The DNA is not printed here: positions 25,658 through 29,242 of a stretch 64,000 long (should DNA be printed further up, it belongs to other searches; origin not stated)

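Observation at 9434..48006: Four-member family 'D' of ~900-1040-aa exported proteins with a variable residue at the expected catalytic-pair position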

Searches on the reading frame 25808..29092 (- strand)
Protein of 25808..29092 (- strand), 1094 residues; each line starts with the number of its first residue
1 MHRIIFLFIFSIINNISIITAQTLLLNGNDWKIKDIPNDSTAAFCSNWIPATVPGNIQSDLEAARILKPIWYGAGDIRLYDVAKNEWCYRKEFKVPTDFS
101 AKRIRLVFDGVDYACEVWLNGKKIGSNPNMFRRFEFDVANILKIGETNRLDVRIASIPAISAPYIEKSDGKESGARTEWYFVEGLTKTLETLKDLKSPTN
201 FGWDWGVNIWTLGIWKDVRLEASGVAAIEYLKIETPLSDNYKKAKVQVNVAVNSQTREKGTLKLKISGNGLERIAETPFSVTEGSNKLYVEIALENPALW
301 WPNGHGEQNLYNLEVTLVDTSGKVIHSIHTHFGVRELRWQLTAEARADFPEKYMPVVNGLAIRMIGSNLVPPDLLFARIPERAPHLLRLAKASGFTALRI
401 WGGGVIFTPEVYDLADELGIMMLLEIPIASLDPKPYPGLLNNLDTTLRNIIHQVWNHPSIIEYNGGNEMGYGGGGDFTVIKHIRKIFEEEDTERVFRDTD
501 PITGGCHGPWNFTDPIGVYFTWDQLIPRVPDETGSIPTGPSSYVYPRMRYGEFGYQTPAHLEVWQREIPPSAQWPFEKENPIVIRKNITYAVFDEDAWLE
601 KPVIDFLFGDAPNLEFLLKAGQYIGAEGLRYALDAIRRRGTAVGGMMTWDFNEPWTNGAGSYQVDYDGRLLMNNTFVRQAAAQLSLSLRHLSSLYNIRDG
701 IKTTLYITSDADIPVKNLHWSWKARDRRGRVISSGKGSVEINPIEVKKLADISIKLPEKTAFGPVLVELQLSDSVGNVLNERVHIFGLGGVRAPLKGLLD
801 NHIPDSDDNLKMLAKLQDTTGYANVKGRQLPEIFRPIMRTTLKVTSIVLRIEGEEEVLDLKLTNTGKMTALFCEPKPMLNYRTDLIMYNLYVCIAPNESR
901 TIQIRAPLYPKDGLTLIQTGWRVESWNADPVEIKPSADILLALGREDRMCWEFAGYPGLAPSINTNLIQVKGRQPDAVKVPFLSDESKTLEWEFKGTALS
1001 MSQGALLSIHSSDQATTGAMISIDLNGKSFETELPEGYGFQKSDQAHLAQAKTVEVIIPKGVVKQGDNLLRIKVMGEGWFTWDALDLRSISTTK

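Call 6: search_protein_families(library=pfam, proteins=[window:25808-29092:-], max_evalue=0.0001)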
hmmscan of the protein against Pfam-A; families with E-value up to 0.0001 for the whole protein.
window:25808-29092:- (1094 aa): 4 families
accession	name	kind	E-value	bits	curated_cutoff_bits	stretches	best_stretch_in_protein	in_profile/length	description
PF22666.2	Glyco_hydro_2_N2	-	1.8e-35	122.9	27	1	31-216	1-167/167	Glycosyl hydrolase 2 galactose-binding domain-like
PF00703.27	Glyco_hydro_2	-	2e-18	67.6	23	1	227-335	2-109/109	Glycosyl hydrolases family 2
PF02837.24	Glyco_hydro_2_N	-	2e-14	54.3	28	1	53-168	36-145/169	Glycosyl hydrolases family 2, sugar binding domain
PF17786.7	Mannosidase_ig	-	9.9e-07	29.7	23.4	0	704-786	4-86/91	Mannosidase Ig/CBM-like domain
